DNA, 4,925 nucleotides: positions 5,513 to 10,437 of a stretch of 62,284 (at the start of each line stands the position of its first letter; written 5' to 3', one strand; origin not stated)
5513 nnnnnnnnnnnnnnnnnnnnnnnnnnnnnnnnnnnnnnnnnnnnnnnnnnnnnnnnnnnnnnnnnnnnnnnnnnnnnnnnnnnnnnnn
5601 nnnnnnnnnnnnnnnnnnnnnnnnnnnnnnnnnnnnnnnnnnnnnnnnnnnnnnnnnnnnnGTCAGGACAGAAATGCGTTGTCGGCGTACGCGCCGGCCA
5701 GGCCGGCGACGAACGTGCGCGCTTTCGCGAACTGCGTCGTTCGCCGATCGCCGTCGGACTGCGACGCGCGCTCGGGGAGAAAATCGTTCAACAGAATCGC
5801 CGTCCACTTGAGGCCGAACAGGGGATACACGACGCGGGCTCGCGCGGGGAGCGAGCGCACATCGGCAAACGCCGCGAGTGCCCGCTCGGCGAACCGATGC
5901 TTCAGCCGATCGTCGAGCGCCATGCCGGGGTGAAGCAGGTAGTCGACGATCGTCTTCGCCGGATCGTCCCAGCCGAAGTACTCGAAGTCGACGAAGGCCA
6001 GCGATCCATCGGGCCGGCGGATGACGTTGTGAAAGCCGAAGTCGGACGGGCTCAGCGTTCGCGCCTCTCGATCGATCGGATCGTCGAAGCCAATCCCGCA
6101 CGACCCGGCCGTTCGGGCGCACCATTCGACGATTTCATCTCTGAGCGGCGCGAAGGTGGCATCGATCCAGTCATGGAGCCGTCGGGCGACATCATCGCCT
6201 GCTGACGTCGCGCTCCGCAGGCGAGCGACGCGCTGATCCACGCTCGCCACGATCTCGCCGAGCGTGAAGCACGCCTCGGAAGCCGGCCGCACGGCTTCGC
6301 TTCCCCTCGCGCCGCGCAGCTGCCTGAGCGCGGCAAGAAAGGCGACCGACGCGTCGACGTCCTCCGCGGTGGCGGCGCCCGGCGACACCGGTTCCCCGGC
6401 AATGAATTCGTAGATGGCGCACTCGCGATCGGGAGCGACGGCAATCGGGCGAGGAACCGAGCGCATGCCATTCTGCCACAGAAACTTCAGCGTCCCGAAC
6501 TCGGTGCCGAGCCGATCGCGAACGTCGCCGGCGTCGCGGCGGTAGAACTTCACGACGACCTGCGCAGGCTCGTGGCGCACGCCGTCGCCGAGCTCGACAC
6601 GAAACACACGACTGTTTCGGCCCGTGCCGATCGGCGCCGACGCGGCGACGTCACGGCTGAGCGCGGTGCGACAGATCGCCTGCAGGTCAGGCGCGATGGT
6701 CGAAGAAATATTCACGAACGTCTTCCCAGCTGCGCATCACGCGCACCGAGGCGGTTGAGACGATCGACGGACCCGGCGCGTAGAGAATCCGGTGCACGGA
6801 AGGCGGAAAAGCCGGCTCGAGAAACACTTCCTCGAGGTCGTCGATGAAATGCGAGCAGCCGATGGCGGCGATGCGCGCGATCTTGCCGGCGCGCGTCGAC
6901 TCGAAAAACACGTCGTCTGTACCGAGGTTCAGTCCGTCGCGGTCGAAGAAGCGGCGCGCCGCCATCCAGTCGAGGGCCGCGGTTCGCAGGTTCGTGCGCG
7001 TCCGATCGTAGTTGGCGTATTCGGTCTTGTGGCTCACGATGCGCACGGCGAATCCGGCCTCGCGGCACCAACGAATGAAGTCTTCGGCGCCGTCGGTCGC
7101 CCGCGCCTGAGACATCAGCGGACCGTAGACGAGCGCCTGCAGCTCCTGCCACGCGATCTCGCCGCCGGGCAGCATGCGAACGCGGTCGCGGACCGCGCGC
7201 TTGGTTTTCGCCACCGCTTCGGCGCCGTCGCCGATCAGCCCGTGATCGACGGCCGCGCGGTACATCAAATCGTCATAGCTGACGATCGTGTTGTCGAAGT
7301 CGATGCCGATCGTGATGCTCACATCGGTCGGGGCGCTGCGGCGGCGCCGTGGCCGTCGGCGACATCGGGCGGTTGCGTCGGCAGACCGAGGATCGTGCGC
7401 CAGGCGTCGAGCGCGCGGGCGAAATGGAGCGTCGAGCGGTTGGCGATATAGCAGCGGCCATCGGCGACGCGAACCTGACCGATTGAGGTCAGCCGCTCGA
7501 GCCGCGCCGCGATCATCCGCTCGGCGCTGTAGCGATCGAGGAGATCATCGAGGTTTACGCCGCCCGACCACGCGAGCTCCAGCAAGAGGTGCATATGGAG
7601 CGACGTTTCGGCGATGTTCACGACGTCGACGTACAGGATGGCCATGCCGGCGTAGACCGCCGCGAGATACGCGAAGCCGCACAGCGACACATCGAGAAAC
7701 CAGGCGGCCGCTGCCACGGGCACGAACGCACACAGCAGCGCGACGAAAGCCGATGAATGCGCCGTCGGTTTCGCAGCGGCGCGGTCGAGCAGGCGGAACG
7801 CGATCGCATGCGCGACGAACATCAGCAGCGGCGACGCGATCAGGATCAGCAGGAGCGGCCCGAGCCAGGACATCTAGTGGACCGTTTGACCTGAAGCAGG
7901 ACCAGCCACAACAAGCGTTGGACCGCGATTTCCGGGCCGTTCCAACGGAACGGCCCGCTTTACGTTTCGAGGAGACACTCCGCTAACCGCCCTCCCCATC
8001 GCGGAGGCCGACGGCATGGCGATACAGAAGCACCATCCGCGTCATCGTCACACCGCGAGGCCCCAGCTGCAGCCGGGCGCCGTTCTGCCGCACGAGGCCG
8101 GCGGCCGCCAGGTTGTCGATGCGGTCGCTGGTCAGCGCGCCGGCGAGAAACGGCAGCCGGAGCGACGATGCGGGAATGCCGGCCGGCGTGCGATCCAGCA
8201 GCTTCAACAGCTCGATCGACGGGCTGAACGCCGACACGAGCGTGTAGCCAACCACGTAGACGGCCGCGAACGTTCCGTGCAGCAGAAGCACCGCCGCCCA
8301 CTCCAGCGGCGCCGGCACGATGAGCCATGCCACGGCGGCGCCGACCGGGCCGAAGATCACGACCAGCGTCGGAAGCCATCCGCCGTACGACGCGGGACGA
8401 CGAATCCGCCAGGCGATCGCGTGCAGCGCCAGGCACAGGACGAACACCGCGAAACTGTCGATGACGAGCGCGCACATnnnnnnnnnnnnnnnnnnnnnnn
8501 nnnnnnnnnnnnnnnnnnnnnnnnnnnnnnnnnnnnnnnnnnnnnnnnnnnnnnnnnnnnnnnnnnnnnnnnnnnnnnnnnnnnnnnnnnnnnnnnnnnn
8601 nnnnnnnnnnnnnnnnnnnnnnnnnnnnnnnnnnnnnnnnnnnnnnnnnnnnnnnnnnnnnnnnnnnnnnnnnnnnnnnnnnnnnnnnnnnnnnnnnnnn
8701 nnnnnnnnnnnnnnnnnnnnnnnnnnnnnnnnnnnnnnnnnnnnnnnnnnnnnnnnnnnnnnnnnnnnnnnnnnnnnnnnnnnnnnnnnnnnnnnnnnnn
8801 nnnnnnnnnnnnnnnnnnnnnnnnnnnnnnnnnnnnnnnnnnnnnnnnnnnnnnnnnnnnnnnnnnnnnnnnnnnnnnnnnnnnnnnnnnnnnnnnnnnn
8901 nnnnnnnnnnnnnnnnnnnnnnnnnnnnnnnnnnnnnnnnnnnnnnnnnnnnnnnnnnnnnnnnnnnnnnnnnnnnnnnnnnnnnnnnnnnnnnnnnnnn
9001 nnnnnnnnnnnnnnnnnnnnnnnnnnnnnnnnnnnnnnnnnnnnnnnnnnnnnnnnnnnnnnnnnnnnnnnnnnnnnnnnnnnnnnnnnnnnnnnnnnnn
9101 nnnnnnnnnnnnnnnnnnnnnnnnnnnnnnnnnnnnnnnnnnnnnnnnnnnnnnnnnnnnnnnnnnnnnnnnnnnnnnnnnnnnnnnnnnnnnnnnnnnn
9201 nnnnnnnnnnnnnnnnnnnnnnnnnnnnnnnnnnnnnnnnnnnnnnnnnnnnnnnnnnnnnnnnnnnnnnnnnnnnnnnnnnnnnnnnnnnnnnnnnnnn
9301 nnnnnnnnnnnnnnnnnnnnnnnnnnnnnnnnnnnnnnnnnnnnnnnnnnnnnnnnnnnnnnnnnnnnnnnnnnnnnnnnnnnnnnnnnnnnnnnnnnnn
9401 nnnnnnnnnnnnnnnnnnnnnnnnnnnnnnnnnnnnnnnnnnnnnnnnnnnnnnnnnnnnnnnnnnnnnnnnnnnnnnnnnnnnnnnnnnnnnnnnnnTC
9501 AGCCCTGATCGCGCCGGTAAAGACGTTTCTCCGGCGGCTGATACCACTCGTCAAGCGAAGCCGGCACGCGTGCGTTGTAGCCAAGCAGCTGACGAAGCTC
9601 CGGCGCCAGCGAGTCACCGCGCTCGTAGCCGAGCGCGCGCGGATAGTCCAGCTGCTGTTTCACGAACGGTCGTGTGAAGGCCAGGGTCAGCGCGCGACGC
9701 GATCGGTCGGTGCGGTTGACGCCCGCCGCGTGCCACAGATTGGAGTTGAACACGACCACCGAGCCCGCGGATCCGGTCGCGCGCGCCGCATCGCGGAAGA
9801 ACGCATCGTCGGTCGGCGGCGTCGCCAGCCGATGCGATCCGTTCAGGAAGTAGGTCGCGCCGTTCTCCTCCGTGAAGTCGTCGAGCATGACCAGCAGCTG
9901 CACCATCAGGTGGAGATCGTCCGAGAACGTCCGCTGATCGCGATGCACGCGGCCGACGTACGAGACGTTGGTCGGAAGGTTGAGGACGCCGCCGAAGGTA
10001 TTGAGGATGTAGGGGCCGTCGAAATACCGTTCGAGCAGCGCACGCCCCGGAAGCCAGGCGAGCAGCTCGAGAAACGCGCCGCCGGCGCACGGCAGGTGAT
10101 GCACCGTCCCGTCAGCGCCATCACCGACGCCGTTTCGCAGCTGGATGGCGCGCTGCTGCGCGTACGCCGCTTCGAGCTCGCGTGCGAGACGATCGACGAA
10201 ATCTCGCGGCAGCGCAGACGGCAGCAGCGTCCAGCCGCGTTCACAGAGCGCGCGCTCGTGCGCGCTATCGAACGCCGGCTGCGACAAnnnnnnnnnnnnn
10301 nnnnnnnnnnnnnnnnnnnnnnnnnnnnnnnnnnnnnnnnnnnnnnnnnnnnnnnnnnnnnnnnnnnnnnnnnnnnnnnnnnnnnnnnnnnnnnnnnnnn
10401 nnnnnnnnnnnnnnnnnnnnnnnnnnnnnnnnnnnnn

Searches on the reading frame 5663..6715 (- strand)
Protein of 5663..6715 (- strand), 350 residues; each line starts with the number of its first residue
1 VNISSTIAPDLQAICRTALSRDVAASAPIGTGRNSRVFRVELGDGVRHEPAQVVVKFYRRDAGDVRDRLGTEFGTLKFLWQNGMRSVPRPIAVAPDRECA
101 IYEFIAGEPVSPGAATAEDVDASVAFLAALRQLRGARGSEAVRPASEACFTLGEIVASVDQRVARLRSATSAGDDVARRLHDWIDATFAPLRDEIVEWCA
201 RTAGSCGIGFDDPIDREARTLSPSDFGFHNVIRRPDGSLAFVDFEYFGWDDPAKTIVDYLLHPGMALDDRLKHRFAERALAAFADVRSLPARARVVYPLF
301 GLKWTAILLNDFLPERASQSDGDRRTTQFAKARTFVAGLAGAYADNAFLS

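Call 31: search_protein_families(library=pfam, proteins=[window:5663-6715:-], max_evalue=0.001)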
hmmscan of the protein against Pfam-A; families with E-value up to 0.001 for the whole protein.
window:5663-6715:- (350 aa): 1 family
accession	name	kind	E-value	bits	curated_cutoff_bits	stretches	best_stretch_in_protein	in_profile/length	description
PF01636.29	APH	-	2.9e-11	44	23.2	1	28-283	4-233/239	Phosphotransferase enzyme family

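Call 65: search_protein_families(library=ncbifam, proteins=[window:5663-6715:-], max_evalue=0.00001)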
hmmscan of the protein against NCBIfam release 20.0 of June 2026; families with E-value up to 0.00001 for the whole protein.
window:5663-6715:- (350 aa): 0 families

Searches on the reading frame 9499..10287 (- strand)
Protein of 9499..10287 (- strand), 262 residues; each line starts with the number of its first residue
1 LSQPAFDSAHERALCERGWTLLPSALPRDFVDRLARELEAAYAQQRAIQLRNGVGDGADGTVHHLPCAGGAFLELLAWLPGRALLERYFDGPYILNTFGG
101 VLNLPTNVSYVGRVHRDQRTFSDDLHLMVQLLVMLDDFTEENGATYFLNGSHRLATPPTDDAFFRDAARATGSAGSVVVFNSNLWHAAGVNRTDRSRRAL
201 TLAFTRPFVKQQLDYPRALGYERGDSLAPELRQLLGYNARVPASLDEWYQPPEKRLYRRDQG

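Call 32: search_protein_families(library=pfam, proteins=[window:9499-10287:-], max_evalue=0.001)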
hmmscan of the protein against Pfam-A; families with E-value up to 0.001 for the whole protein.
window:9499-10287:- (262 aa): 1 family
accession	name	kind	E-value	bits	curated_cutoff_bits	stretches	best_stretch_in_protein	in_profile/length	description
PF05721.19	PhyH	-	8.3e-20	72.4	22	1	112-199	108-213/213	Phytanoyl-CoA dioxygenase (PhyH)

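Call 65: search_protein_families(library=ncbifam, proteins=[window:9499-10287:-], max_evalue=0.00001)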
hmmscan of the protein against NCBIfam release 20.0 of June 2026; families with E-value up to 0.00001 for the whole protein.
window:9499-10287:- (262 aa): 0 families
